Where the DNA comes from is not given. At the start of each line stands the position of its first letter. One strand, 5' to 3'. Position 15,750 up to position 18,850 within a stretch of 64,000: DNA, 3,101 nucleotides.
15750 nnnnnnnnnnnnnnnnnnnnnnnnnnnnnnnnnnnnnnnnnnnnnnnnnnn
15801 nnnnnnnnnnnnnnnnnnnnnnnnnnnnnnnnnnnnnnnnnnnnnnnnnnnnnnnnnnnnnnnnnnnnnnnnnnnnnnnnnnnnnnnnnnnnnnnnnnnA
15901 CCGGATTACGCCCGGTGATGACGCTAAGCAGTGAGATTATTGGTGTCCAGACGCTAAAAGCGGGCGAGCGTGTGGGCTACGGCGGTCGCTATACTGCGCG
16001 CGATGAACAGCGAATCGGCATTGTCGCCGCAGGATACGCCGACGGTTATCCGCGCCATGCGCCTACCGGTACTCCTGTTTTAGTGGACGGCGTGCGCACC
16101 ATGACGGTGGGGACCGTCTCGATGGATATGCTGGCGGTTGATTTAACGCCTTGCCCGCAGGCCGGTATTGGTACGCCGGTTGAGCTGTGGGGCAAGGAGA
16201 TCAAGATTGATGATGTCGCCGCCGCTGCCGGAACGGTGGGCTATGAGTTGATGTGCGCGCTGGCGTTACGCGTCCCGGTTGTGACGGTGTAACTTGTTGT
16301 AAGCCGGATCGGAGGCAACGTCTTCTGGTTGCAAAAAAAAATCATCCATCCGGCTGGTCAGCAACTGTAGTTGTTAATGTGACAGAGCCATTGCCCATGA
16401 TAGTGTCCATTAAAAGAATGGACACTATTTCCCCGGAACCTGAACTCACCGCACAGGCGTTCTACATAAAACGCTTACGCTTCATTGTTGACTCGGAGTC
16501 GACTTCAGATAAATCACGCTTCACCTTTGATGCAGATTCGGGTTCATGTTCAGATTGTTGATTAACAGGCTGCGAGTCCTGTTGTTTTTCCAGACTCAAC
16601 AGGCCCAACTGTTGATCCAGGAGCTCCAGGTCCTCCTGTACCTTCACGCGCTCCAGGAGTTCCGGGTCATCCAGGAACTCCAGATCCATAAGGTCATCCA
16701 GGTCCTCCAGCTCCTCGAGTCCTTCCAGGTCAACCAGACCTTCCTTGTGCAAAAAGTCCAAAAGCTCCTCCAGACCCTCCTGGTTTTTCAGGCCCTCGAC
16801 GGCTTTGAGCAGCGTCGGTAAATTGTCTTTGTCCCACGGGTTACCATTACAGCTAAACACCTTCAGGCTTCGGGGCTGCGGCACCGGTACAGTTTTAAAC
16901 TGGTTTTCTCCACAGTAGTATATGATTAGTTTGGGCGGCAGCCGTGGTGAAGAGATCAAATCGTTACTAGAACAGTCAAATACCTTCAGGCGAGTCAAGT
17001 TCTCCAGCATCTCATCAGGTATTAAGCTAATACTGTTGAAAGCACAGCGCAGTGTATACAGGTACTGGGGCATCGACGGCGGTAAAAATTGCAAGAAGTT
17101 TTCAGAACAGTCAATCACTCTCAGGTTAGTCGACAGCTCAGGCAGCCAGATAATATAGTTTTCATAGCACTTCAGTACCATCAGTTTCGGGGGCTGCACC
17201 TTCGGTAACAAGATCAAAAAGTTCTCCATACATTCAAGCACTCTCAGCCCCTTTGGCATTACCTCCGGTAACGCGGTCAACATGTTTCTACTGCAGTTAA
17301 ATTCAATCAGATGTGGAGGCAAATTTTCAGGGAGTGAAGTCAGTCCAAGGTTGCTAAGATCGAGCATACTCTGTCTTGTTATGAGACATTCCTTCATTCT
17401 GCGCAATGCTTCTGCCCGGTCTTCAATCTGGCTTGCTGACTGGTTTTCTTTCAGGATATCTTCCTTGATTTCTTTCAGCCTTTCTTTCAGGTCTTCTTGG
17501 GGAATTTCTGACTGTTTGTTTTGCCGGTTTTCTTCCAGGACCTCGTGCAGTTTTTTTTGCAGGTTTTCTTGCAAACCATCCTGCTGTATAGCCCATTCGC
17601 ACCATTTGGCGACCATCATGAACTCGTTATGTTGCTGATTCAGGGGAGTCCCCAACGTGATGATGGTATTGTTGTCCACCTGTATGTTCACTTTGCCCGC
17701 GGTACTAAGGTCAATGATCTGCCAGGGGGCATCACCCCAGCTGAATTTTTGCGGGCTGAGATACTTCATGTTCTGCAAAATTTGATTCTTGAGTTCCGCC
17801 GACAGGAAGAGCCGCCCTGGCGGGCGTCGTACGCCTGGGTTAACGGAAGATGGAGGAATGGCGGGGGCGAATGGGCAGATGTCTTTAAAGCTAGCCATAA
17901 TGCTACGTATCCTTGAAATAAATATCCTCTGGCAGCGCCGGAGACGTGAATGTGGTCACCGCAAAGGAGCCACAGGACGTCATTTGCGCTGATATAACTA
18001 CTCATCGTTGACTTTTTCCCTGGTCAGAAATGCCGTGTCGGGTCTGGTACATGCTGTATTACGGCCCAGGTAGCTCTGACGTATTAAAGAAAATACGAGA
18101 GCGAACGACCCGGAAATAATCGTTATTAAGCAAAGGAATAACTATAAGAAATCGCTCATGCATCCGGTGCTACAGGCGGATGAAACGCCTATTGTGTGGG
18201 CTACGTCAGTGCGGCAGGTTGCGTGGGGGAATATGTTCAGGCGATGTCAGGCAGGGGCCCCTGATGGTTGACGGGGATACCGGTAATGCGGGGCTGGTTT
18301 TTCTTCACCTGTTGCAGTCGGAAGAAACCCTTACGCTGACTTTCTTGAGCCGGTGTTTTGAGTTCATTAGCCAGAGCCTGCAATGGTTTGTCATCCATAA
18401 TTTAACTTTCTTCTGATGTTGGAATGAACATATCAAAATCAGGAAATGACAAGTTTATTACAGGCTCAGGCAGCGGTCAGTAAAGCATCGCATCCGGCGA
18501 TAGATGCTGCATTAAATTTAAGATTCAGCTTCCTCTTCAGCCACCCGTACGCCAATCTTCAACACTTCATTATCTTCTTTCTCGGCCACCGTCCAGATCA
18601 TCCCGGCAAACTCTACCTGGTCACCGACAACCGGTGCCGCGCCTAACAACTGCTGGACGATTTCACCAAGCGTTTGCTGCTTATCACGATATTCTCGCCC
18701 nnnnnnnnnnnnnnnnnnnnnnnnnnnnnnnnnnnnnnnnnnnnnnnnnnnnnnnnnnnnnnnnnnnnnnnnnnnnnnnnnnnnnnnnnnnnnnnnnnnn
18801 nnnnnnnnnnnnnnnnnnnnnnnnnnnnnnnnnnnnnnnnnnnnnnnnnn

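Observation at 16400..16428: Perfect 12-bp palindrome at the dadX-proximal edge of the insertion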

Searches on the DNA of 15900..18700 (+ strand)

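Call 3: search_dna_similar(query=window:15900-18600:+, collection=ecoli_genomes, mode=near, max_rows=20)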
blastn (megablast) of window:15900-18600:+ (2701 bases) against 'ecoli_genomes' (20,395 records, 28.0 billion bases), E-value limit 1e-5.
Records with a match: 5424; places in all: 5434; records where one place covers at least 80% of the query: 833.
Genomes with a match: 5422 of 5426; with a place that covers at least 80% of the query: 833. Places per genome that has any: lowest 1, median 1, highest 2. On chromosomes: 5422 places; on plasmids: 12.
Best place of each record, by identity: >=99% 166; 95-99% 4692; 90-95% 547; 80-90% 19.
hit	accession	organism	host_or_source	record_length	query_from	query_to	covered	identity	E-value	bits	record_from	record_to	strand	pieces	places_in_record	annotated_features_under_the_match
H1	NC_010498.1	Escherichia coli SMS-3-5 strain SMS-3-5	-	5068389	1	2701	100%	100.0%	0e+0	4988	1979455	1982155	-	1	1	hypothetical protein (x3) | dadX: catabolic alanine racemase DadX | cvrA: potassium/proton antiporter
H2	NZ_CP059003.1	Escherichia coli strain 2D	Homo sapiens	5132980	1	2701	100%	100.0%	0e+0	4988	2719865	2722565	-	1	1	hypothetical protein (x3) | dadX: catabolic alanine racemase DadX | cvrA: potassium/proton antiporter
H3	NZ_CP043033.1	Escherichia coli strain XDL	Homo sapiens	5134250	1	2701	100%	100.0%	0e+0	4988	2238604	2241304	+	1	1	hypothetical protein (x3) | dadX: catabolic alanine racemase DadX | cvrA: potassium/proton antiporter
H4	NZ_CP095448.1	Escherichia coli strain LS45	chicken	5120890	1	2701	100%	100.0%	0e+0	4988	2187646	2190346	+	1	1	hypothetical protein (x3) | dadX: catabolic alanine racemase DadX | cvrA: potassium/proton antiporter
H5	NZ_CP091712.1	Escherichia coli strain KFu014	river water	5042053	1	2701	100%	100.0%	0e+0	4988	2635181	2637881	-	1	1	hypothetical protein (x3) | dadX: catabolic alanine racemase DadX | cvrA: potassium/proton antiporter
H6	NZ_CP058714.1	Escherichia coli strain M172-1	Manis javanica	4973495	1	2701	100%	100.0%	0e+0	4988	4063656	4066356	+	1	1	hypothetical protein (x3) | dadX: catabolic alanine racemase DadX | cvrA: potassium/proton antiporter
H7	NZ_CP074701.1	Escherichia coli strain 702/18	Homo sapiens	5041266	1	2701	100%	100.0%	0e+0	4988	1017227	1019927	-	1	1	hypothetical protein (x3) | dadX: catabolic alanine racemase DadX | cvrA: potassium/proton antiporter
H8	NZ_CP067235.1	Escherichia coli strain SBF22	surface water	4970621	1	2701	100%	100.0%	0e+0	4988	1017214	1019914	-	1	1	hypothetical protein (x3) | dadX: catabolic alanine racemase DadX | cvrA: potassium/proton antiporter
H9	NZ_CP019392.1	Escherichia coli strain XH992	Homo sapiens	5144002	1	2701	100%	100.0%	0e+0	4988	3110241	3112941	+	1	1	hypothetical protein (x3) | dadX: catabolic alanine racemase DadX | cvrA: potassium/proton antiporter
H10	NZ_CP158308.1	Escherichia coli strain CM2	Chicken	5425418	1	2701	100%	100.0%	0e+0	4988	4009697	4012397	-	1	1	hypothetical protein (x3) | dadX: catabolic alanine racemase DadX | cvrA: potassium/proton antiporter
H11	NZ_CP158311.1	Escherichia coli strain CS5L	Chicken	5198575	1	2701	100%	100.0%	0e+0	4988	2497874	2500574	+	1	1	hypothetical protein (x3) | dadX: catabolic alanine racemase DadX | cvrA: potassium/proton antiporter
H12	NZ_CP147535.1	Escherichia coli strain GN03551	Homo sapiens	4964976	1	2701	100%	100.0%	0e+0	4988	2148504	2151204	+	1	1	hypothetical protein (x3) | dadX: catabolic alanine racemase DadX | cvrA: potassium/proton antiporter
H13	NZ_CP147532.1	Escherichia coli strain GN03139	Homo sapiens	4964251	1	2701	100%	100.0%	0e+0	4988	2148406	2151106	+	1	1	hypothetical protein (x3) | dadX: catabolic alanine racemase DadX | cvrA: potassium/proton antiporter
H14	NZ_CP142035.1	Escherichia coli strain HS4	Homo sapiens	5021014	1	2701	100%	100.0%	0e+0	4988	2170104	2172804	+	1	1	hypothetical protein (x3) | dadX: catabolic alanine racemase DadX | cvrA: potassium/proton antiporter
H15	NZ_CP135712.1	Escherichia coli strain TUM1586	missing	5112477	1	2701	100%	100.0%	0e+0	4988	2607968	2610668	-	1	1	leucine-rich repeat domain-containing protein | dadX: catabolic alanine racemase DadX | hypothetical protein (x2) | cvrA: potassium/proton antiporter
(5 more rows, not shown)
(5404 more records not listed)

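Call 5: search_dna_similar(query=window:16280-16470:+, collection=ecoli_genomes, mode=distant, max_rows=40, rows=spread)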
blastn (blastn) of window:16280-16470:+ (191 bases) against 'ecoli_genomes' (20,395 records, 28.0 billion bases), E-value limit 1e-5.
Records with a match: 4299; places in all: 4364; records where one place covers at least 80% of the query: 4236.
Genomes with a match: 4298 of 5426; with a place that covers at least 80% of the query: 4235. Places per genome that has any: lowest 1, median 1, highest 2. On chromosomes: 4356 places; on plasmids: 8.
Best place of each record, by identity: >=99% 77; 95-99% 3624; 90-95% 597; 80-90% 1.
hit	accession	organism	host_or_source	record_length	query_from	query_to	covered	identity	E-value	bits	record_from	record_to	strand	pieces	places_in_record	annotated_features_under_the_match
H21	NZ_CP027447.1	Escherichia coli strain 2014C-3075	Homo sapiens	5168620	1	191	100%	100.0%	4e-92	345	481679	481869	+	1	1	dadX: catabolic alanine racemase DadX | hypothetical protein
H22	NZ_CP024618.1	Escherichia coli strain SMN152SH1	cattle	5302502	1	191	100%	98.4%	1e-86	328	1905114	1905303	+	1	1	dadX: catabolic alanine racemase DadX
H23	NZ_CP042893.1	Escherichia coli strain CFSAN061772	missing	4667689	1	191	100%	97.9%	1e-85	324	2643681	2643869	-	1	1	dadX: catabolic alanine racemase DadX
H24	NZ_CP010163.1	Escherichia coli strain H2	not applicable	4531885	1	191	100%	97.9%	1e-85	324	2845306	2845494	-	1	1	dadX: catabolic alanine racemase DadX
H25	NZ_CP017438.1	Escherichia coli O157:H7 strain 2159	Cattle Hide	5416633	1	191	100%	97.9%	1e-85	324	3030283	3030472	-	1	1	dadX: catabolic alanine racemase DadX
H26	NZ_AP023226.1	Escherichia coli strain YJ3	Homo sapiens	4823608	1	191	100%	97.9%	1e-85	324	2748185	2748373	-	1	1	dadX: catabolic alanine racemase DadX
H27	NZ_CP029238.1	Escherichia coli strain CJ236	Homo sapiens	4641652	1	191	100%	97.9%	1e-85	324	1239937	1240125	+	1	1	dadX: catabolic alanine racemase DadX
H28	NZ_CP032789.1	Escherichia coli strain NZRM4169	Homo sapiens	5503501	1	191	100%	97.9%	1e-85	324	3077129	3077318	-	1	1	dadX: catabolic alanine racemase DadX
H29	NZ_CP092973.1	Escherichia coli strain WCHEC005215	Homo sapiens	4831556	1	191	100%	97.9%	1e-85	324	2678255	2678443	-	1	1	dadX: catabolic alanine racemase DadX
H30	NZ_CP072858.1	Escherichia coli strain 184/2aE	Homo sapiens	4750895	1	191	100%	97.9%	1e-85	324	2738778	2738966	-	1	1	dadX: catabolic alanine racemase DadX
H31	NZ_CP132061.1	Escherichia coli strain QML220614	yak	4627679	1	191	100%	97.9%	1e-85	324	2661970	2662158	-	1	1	dadX: catabolic alanine racemase DadX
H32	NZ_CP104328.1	Escherichia coli strain THB42-F2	transconjugant from Escherichia coli ...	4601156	1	191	100%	97.9%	1e-85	324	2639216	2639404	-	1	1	dadX: catabolic alanine racemase DadX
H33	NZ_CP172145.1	Escherichia coli strain GF66.2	chicken meat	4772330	1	191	100%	97.9%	1e-85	324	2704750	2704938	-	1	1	dadX: catabolic alanine racemase DadX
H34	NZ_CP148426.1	Escherichia coli strain Z1323CEC0014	Chicken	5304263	1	191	100%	97.9%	1e-85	324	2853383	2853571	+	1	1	dadX: catabolic alanine racemase DadX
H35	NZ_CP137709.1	Escherichia coli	missing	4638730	1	191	100%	97.9%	1e-85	324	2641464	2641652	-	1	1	dadX: catabolic alanine racemase DadX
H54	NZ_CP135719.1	Escherichia coli strain TUM1226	missing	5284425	1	191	100%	95.3%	4e-79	302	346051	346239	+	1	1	dadX: catabolic alanine racemase DadX | leucine-rich repeat domain-containing protein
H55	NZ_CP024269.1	Escherichia coli strain F8111-1SC3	missing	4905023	1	191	100%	94.2%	2e-76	293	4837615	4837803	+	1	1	dadX: catabolic alanine racemase DadX | hypothetical protein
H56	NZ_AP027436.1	Escherichia coli strain EC571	Sus scrofa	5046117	1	191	100%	93.7%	9e-75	288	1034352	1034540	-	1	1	dadX: catabolic alanine racemase DadX | hypothetical protein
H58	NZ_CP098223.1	Escherichia coli strain Z0117EC0005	Canis lupus familiaris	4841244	1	191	100%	93.2%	1e-73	284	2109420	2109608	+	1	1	dadX: catabolic alanine racemase DadX | hypothetical protein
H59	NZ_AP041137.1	Escherichia coli strain WR14-2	Homo sapiens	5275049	3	191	99%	93.7%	1e-73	285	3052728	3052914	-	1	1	dadX: catabolic alanine racemase DadX | leucine-rich repeat domain-containing protein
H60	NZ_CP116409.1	Escherichia coli strain HH97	Pre-treated sample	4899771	1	60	31%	95.0%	1e-16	96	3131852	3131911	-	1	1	dadX: catabolic alanine racemase DadX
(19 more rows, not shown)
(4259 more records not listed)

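Call 6: get_annotated_region(hit=H15, flank=1500)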
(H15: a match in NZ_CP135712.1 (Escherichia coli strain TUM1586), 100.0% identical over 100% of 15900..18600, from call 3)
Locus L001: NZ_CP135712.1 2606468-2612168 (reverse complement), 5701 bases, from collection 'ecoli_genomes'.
description: Escherichia coli strain TUM1586 chromosome, complete genome
organism: Escherichia coli strain TUM1586 (NCBI taxid 562)
replicon: chromosome; assembly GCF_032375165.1
host: missing; source: missing; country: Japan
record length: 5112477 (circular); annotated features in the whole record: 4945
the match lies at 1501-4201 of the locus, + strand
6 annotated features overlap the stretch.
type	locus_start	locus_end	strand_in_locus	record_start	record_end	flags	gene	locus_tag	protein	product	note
CDS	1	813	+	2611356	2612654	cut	dadA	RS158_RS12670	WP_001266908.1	D-amino acid dehydrogenase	-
CDS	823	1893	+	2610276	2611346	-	dadX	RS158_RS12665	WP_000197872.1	catabolic alanine racemase DadX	-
CDS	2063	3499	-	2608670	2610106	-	-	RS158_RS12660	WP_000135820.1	leucine-rich repeat domain-containing protein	-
CDS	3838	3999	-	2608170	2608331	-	-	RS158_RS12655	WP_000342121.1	hypothetical protein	-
CDS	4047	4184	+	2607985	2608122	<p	-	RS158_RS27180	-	hypothetical protein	incomplete; partial in the middle of a contig; missing C-terminus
CDS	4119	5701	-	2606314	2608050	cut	cvrA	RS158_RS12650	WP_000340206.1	potassium/proton antiporter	-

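Call 7: get_annotated_region(hit=H27, flank=1500)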
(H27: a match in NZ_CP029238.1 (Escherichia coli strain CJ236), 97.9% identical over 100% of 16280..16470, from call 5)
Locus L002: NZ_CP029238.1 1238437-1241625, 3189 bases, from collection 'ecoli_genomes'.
description: Escherichia coli strain CJ236 chromosome, complete genome
organism: Escherichia coli strain CJ236 (NCBI taxid 562)
replicon: chromosome; assembly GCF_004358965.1
host: Homo sapiens; source: -; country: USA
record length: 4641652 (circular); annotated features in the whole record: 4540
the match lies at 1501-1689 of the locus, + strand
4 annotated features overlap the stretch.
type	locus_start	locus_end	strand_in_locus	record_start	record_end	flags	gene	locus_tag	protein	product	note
CDS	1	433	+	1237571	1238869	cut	dadA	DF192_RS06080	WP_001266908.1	D-amino acid dehydrogenase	-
CDS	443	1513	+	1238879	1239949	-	dadX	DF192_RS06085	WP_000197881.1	catabolic alanine racemase DadX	-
CDS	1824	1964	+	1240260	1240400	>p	-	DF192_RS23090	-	hypothetical protein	incomplete; partial in the middle of a contig; missing C-terminus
CDS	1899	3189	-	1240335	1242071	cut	cvrA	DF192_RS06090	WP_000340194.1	potassium/proton antiporter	-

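Call 12: get_annotated_region(hit=H60, flank=2500)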
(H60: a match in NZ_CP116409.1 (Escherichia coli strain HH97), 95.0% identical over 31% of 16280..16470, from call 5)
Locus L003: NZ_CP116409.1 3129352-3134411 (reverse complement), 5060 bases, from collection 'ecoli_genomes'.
description: Escherichia coli strain HH97 chromosome, complete genome
organism: Escherichia coli strain HH97 (NCBI taxid 562)
replicon: chromosome; assembly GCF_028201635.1
host: -; source: Pre-treated sample; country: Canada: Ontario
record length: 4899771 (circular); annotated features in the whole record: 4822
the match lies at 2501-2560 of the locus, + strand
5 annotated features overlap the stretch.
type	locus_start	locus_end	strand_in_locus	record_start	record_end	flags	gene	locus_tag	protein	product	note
CDS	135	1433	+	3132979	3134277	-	dadA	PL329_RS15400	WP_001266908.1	D-amino acid dehydrogenase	-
CDS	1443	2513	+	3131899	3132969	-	dadX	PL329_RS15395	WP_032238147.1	catabolic alanine racemase DadX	-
CDS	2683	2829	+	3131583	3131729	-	-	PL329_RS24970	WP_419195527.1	hypothetical protein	-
CDS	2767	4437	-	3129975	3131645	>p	cvrA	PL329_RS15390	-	potassium/proton antiporter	incomplete; partial in the middle of a contig; missing C-terminus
CDS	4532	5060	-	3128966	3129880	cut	ldcA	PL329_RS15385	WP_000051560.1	muramoyltetrapeptide carboxypeptidase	-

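Call 15: search_dna_similar(query=window:16000-18700:+, collection=ecoli_genomes, mode=near, max_rows=60, rows=spread)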
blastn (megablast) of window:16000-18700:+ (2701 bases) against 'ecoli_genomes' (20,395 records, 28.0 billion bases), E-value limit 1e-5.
Records with a match: 5424; places in all: 5434; records where one place covers at least 80% of the query: 833.
Genomes with a match: 5422 of 5426; with a place that covers at least 80% of the query: 833. Places per genome that has any: lowest 1, median 1, highest 2. On chromosomes: 5422 places; on plasmids: 12.
Best place of each record, by identity: >=99% 165; 95-99% 4692; 90-95% 548; 80-90% 19.
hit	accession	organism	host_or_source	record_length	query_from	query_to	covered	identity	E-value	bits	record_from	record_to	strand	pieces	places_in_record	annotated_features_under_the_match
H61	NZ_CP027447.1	Escherichia coli strain 2014C-3075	Homo sapiens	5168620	1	2701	100%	100.0%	0e+0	4988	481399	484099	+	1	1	hypothetical protein (x3) | dadX: catabolic alanine racemase DadX | cvrA: potassium/proton antiporter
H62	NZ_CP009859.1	Escherichia coli strain ECONIH1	rectal swab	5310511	1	2701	100%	99.2%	0e+0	4870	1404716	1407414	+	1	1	hypothetical protein (x3) | dadX: catabolic alanine racemase DadX | cvrA: potassium/proton antiporter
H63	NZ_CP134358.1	Escherichia coli strain TUM13936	Homo sapiens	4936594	3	2701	100%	96.5%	0e+0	4464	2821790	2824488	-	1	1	leucine-rich repeat domain-containing protein | dadX: catabolic alanine racemase DadX | hypothetical protein (x2) | cvrA: potassium/proton antiporter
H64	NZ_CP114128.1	Escherichia coli strain PE164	pig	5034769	1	2701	100%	94.7%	0e+0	4202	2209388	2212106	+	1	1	hypothetical protein (x3) | dadX: catabolic alanine racemase DadX | cvrA: potassium/proton antiporter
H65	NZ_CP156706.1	Escherichia coli strain PKF11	Milvus migrans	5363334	1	2701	100%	92.7%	0e+0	3899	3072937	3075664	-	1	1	hypothetical protein (x2) | dadX: catabolic alanine racemase DadX | cvrA: potassium/proton antiporter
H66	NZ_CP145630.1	Escherichia coli strain S1-SRL-01-C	Homo sapiens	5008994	3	2701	100%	92.7%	0e+0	3910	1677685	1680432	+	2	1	hypothetical protein (x3) | dadX: catabolic alanine racemase DadX | cvrA: potassium/proton antiporter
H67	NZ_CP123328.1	Escherichia coli strain AREA_499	Homo sapiens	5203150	1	2701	100%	92.3%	0e+0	3840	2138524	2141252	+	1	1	hypothetical protein (x3) | dadX: catabolic alanine racemase DadX | cvrA: potassium/proton antiporter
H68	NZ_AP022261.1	Escherichia coli strain WP8-S18-ESBL-07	-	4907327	1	2701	100%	92.1%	0e+0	3812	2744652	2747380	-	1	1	hypothetical protein (x3) | dadX: catabolic alanine racemase DadX | cvrA: potassium/proton antiporter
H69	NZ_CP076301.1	Escherichia coli strain Survcare321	Homo sapiens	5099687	1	2701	95%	93.1%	0e+0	3757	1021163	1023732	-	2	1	hypothetical protein (x2) | dadX: catabolic alanine racemase DadX | cvrA: potassium/proton antiporter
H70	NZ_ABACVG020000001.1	Escherichia coli strain 2020CK-00188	Homo sapiens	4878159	1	2701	100%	87.7%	0e+0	3117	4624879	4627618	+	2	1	hypothetical protein (x3) | dadX: catabolic alanine racemase DadX | cvrA: potassium/proton antiporter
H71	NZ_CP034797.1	Escherichia coli strain 08-3918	missing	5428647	1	2701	32%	96.2%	0e+0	1432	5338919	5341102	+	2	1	IS3 family transposase | dadX: catabolic alanine racemase DadX | hypothetical protein | AL1L pseudoknot | cvrA: potassium/proton antiporter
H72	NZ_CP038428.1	Escherichia coli O157:H7 strain 611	bovine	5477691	1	2701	32%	96.3%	0e+0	1424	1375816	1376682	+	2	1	dadX: catabolic alanine racemase DadX | hypothetical protein | cvrA: potassium/proton antiporter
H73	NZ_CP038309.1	Escherichia coli O157:H7 strain Show KS 470-1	cattle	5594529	1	2701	32%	96.3%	0e+0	1420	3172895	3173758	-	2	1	dadX: catabolic alanine racemase DadX | hypothetical protein | cvrA: potassium/proton antiporter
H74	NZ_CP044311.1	Escherichia coli strain RM13752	missing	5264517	1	2701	29%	97.4%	0e+0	1324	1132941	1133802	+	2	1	dadX: catabolic alanine racemase DadX | cvrA: potassium/proton antiporter | hypothetical protein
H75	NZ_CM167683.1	Escherichia coli strain NCCP 13963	Homo sapiens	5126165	1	2701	29%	97.3%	0e+0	1318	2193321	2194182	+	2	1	dadX: catabolic alanine racemase DadX | cvrA: potassium/proton antiporter | hypothetical protein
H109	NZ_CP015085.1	Escherichia coli O25b:H4 strain O25b:H4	Homo sapiens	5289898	1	2701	18%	95.9%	1e-136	795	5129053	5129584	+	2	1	dadX: catabolic alanine racemase DadX | hypothetical protein | cvrA: potassium/proton antiporter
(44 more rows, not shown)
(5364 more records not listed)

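Call 17: get_annotated_region(hit=H109, flank=300)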
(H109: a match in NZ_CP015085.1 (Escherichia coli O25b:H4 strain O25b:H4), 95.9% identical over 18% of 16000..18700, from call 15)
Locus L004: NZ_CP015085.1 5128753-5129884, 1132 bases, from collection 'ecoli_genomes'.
description: Escherichia coli O25b:H4 chromosome, complete genome
organism: Escherichia coli O25b:H4 strain O25b:H4 (NCBI taxid 941280)
replicon: chromosome; assembly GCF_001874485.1
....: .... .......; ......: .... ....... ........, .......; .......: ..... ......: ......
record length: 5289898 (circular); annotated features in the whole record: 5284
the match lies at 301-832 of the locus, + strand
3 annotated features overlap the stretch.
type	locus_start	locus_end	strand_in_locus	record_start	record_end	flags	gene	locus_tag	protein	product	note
CDS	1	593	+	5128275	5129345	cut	dadX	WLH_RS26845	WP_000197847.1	catabolic alanine racemase DadX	-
CDS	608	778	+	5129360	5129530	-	-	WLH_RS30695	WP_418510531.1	hypothetical protein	-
CDS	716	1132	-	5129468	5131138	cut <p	cvrA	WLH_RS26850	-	potassium/proton antiporter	incomplete; partial in the middle of a contig; missing C-terminus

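Call 18: get_annotated_region(hit=H70, flank=300)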
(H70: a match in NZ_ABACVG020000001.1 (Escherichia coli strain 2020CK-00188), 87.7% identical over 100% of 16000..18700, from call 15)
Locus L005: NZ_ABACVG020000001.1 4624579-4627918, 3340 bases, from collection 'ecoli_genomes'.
description: Escherichia coli strain 2020CK-00188 chromosome, whole genome shotgun sequence
organism: Escherichia coli strain 2020CK-00188 (NCBI taxid 562)
replicon: chromosome; assembly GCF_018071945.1
host: Homo sapiens; source: Rectal Swab; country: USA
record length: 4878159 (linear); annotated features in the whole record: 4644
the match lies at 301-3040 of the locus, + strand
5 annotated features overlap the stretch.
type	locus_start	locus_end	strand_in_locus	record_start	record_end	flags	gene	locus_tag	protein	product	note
CDS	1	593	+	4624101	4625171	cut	dadX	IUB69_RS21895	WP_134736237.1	catabolic alanine racemase DadX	-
CDS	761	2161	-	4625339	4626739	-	-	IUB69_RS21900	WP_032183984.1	hypothetical protein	-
CDS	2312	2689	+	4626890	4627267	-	-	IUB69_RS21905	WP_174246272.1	hypothetical protein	-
CDS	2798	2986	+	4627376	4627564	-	-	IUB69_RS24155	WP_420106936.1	hypothetical protein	-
CDS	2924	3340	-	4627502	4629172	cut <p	cvrA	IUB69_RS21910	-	potassium/proton antiporter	incomplete; partial in the middle of a contig; missing C-terminus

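Call 19: get_annotated_region(hit=H72, flank=300)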
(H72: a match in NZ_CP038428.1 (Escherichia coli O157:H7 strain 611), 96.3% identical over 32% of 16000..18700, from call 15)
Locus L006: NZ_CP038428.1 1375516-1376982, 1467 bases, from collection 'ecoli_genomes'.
description: Escherichia coli O157:H7 strain 611 chromosome, complete genome
organism: Escherichia coli O157:H7 strain 611 (NCBI taxid 83334)
replicon: chromosome; assembly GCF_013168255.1
host: bovine; source: missing; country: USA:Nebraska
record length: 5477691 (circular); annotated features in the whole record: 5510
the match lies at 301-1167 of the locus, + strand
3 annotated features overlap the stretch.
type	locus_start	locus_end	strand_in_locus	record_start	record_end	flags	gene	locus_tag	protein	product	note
CDS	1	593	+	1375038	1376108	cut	dadX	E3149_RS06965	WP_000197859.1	catabolic alanine racemase DadX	-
CDS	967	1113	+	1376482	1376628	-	-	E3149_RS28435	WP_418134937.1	hypothetical protein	-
CDS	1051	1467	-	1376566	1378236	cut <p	cvrA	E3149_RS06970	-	potassium/proton antiporter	incomplete; partial in the middle of a contig; missing C-terminus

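Call 60: get_annotated_region(hit=H54, flank=200)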
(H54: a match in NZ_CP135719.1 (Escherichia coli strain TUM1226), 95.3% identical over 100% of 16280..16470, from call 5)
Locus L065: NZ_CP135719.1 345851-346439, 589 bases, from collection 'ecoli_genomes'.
description: Escherichia coli strain TUM1226 chromosome, complete genome
organism: Escherichia coli strain TUM1226 (NCBI taxid 562)
replicon: chromosome; assembly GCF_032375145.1
host: missing; source: missing; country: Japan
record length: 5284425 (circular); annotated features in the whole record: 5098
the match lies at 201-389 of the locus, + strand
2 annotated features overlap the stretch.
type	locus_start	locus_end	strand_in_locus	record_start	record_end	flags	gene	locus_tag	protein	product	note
CDS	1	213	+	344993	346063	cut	dadX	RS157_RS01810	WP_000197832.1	catabolic alanine racemase DadX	-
CDS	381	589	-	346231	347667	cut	-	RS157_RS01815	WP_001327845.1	leucine-rich repeat domain-containing protein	-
